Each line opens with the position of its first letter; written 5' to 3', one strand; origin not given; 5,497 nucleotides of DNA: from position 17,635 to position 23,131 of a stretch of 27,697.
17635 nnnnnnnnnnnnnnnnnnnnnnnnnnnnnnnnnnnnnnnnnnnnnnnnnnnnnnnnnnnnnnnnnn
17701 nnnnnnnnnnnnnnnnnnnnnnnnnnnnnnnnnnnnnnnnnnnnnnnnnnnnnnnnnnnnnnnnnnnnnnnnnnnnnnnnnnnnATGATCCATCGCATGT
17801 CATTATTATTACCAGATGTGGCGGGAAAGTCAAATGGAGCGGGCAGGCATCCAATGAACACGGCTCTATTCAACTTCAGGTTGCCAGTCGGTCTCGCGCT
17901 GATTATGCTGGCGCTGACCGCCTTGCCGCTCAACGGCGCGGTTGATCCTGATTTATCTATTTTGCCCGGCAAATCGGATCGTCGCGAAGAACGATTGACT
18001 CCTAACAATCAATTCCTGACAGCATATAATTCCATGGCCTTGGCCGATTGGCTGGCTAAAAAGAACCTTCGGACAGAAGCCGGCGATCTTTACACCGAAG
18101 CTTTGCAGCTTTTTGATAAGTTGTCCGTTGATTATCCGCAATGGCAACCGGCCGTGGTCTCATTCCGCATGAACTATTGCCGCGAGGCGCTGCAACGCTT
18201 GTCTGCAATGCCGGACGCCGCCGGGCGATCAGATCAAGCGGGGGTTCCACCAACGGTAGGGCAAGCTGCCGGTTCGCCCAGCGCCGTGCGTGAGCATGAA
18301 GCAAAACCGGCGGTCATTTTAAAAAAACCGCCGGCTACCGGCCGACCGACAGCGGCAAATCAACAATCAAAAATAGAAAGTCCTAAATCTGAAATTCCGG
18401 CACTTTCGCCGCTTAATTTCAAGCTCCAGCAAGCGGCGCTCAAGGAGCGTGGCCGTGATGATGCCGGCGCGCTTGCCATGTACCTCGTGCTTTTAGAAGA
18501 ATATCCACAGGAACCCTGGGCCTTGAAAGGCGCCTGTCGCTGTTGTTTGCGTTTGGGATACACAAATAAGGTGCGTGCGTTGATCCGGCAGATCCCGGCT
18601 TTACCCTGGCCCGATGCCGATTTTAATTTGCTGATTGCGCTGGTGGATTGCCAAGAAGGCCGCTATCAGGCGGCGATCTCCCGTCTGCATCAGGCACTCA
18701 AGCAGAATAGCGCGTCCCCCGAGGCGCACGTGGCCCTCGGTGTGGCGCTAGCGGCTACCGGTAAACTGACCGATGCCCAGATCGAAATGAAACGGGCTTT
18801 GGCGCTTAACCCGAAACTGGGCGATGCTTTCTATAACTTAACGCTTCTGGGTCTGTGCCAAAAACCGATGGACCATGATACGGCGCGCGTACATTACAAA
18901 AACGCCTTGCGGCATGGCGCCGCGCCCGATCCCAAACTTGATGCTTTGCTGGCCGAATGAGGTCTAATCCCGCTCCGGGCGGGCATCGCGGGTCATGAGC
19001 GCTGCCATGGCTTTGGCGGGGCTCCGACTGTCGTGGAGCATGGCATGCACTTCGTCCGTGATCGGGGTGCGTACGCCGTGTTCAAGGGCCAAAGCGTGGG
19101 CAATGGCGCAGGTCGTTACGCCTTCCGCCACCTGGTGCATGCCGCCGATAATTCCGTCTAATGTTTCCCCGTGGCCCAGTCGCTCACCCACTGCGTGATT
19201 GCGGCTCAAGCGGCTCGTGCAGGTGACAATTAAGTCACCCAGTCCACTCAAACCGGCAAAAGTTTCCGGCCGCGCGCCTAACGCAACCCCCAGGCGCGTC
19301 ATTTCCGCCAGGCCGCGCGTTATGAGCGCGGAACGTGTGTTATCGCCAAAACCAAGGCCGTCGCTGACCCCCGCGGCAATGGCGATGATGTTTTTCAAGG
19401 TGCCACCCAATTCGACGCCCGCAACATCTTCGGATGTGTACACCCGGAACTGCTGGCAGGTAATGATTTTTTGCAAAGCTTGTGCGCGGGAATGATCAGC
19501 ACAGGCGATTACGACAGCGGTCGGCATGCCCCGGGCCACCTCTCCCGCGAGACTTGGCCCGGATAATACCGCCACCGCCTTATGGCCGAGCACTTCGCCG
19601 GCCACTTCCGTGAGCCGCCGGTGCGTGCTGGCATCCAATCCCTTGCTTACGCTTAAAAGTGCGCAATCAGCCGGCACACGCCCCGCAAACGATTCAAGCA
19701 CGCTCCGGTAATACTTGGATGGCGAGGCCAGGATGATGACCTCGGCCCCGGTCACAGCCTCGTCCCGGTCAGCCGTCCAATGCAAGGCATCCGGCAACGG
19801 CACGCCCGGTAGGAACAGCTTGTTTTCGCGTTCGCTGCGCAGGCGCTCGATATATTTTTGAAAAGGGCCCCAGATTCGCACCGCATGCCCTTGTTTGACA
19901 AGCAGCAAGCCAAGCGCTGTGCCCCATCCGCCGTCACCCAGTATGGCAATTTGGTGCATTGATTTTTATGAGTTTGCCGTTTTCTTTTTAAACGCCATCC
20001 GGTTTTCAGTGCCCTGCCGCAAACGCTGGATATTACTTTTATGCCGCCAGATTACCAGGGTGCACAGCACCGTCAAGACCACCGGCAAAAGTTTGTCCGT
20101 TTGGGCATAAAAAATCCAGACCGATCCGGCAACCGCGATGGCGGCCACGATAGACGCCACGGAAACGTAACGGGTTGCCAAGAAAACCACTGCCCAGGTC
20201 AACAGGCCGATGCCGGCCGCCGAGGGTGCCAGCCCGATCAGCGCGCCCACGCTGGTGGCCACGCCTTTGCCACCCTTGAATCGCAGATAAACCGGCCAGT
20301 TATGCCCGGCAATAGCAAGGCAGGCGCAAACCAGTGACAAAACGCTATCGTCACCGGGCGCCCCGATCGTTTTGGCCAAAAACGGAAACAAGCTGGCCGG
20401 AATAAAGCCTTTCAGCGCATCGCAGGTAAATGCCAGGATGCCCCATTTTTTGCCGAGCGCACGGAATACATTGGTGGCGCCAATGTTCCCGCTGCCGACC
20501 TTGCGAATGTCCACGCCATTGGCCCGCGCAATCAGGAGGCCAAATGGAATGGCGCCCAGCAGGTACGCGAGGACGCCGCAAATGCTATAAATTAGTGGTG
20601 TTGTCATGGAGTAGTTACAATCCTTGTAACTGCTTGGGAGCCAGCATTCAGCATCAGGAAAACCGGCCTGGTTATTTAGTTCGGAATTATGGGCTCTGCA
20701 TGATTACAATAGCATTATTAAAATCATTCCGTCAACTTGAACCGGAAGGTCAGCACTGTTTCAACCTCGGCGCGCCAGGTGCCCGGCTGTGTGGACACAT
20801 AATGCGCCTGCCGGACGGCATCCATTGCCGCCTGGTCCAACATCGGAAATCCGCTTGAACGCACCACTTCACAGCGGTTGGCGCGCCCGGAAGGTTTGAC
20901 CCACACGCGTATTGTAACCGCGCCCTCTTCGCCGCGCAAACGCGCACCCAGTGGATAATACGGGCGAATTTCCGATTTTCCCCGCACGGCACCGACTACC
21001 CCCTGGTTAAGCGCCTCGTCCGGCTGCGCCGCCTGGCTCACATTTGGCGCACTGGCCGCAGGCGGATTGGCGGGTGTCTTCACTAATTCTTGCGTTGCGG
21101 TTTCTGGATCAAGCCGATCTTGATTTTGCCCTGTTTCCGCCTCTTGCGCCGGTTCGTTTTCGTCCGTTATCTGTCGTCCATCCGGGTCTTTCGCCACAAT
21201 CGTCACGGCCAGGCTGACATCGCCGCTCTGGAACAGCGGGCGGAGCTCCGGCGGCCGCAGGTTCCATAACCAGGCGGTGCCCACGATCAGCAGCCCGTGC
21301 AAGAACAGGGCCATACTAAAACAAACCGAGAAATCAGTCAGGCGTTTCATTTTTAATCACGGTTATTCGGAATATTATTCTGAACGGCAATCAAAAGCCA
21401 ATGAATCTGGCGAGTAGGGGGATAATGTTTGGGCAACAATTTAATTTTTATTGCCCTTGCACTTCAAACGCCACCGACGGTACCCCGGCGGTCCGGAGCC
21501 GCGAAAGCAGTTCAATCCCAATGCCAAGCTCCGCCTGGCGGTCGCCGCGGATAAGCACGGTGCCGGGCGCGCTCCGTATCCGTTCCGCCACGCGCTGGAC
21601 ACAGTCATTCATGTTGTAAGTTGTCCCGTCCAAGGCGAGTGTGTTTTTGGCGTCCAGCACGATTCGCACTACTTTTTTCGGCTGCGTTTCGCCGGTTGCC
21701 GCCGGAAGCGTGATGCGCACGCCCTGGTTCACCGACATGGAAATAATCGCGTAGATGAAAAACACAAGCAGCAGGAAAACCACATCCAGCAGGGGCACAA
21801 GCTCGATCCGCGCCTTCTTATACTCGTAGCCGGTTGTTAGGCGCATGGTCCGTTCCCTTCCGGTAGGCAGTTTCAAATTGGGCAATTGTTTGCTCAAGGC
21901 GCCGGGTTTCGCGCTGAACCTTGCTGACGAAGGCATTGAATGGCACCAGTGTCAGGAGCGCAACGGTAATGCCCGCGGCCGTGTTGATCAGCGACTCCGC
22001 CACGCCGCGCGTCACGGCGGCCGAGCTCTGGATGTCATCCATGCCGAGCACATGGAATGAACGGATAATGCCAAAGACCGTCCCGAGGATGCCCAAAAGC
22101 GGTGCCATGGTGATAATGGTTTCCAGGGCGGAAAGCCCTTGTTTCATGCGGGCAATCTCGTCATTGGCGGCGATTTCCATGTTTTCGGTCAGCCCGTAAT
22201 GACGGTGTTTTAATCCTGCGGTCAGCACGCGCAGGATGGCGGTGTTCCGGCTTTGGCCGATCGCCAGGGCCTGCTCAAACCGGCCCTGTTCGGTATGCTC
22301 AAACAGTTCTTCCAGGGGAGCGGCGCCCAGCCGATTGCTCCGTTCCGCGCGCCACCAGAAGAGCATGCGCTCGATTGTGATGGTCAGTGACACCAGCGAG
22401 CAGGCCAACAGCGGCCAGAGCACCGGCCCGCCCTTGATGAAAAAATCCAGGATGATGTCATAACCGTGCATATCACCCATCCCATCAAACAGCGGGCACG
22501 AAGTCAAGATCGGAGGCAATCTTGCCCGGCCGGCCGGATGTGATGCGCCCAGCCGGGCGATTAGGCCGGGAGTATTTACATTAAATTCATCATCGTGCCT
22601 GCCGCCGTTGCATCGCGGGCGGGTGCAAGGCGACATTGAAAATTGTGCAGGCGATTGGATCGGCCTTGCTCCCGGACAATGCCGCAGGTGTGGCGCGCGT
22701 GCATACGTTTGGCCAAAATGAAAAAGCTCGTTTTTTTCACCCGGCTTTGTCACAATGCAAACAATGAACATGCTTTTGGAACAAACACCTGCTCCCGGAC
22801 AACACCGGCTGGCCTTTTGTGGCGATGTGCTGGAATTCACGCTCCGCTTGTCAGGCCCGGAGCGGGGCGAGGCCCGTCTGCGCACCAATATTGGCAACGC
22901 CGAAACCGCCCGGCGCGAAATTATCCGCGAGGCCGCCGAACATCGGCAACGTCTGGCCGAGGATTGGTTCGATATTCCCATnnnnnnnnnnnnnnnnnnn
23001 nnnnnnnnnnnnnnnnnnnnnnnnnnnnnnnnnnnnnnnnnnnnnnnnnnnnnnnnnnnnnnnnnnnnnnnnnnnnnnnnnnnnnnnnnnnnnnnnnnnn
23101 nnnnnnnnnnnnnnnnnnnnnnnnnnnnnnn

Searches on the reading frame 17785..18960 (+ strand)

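Call 52: search_protein_families(library=pfam, proteins=[window:17785-18960:+], max_evalue=0.001)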
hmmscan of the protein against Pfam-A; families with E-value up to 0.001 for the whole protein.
window:17785-18960:+ (391 aa): 9 families
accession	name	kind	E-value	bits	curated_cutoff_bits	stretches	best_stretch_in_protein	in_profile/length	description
PF14559.12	TPR_19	-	3.1e-12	47.1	25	1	290-344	3-57/68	Tetratricopeptide repeat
PF13414.12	TPR_11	-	2.8e-10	40.2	26.8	1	288-326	4-42/42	TPR repeat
PF07719.23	TPR_2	-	5.3e-09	36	27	1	312-344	1-33/34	Tetratricopeptide repeat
PF13432.12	TPR_16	-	9.4e-08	32.8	32.7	1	290-343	9-62/65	Tetratricopeptide repeat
PF13428.12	TPR_14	-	6.9e-07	29.8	23.5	0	312-352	1-41/44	Tetratricopeptide repeat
PF13431.12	TPR_17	-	4.5e-05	23.8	24.4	0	303-332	4-33/34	Tetratricopeptide repeat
PF13174.12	TPR_6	-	7.2e-05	23.6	26.3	0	214-242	4-32/33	Tetratricopeptide repeat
PF13424.12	TPR_12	-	0.00023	21.7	30.1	0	283-341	8-74/77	Tetratricopeptide repeat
PF25063.1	ARM_TT21_C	-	0.00074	19.9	35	0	228-341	39-158/209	Tetratricopeptide repeat protein 21 C-terminal ARM domain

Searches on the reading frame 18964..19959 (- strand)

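Call 52: search_protein_families(library=pfam, proteins=[window:18964-19959:-], max_evalue=0.001)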
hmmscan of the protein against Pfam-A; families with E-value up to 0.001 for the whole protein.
window:18964-19959:- (331 aa): 5 families
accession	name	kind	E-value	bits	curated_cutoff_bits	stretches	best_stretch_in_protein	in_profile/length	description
PF07479.19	NAD_Gly3P_dh_C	-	1.4e-55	187.8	25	1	178-318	1-141/142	NAD-dependent glycerol-3-phosphate dehydrogenase C-terminus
PF01210.29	NAD_Gly3P_dh_N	-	1.5e-45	155.4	23.1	1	3-157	1-156/158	NAD-dependent glycerol-3-phosphate dehydrogenase N-terminus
PF20618.3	GPD_NAD_C_bact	-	6.3e-20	71.9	27.6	1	238-304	1-66/66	Bacterial GPD, NAD-dependent C-terminal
PF03807.23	F420_oxidored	-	2.4e-07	31.7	21.6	1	3-104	1-91/94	NADP oxidoreductase coenzyme F420-dependent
PF02558.23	ApbA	-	0.0001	22.4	22.2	1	4-111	1-106/150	Ketopantoate reductase PanE/ApbA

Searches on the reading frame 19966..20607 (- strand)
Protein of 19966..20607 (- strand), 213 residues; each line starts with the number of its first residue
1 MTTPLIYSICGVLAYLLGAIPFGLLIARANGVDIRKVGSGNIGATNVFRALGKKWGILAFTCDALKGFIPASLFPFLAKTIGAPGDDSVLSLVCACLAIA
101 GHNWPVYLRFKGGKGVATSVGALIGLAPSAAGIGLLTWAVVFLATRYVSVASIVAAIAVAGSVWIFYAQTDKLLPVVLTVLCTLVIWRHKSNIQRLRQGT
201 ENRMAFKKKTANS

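Call 63: search_protein_families(library=pfam, proteins=[window:19966-20607:-], max_evalue=0.001)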
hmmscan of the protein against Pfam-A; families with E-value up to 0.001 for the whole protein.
window:19966-20607:- (213 aa): 1 family
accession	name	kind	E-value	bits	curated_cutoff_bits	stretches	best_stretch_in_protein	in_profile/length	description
PF02660.20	G3P_acyltransf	-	4.2e-57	193.2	24.1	1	13-196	1-164/164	Glycerol-3-phosphate acyltransferase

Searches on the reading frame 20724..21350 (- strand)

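Call 63: search_protein_families(library=pfam, proteins=[window:20724-21350:-], max_evalue=0.001)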
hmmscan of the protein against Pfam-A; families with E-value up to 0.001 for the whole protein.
window:20724-21350:- (208 aa): 2 families
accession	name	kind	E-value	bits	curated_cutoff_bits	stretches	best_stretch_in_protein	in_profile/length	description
PF03544.19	TonB_C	-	7.4e-18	65.2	24.6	1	129-206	2-79/79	Gram-negative bacterial TonB protein C-terminal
PF13103.11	TonB_2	-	4.7e-07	30.3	22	1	140-197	23-79/85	TonB C terminal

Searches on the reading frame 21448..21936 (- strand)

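Call 63: search_protein_families(library=pfam, proteins=[window:21448-21936:-], max_evalue=0.001)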
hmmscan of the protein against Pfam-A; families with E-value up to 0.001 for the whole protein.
window:21448-21936:- (162 aa): 1 family
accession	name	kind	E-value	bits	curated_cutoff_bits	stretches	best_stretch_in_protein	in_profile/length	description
PF02472.21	ExbD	-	1.6e-23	83.6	25.4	1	41-160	5-126/128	Biopolymer transport protein ExbD/TolR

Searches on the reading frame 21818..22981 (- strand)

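Call 63: search_protein_families(library=pfam, proteins=[window:21818-22981:-], max_evalue=0.001)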
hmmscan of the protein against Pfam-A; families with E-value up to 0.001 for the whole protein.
window:21818-22981:- (387 aa): 1 family
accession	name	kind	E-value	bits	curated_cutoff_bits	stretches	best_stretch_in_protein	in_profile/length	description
PF01618.21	MotA_ExbB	-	4.4e-28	98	22.9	1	248-363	5-126/127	MotA/TolQ/ExbB proton channel family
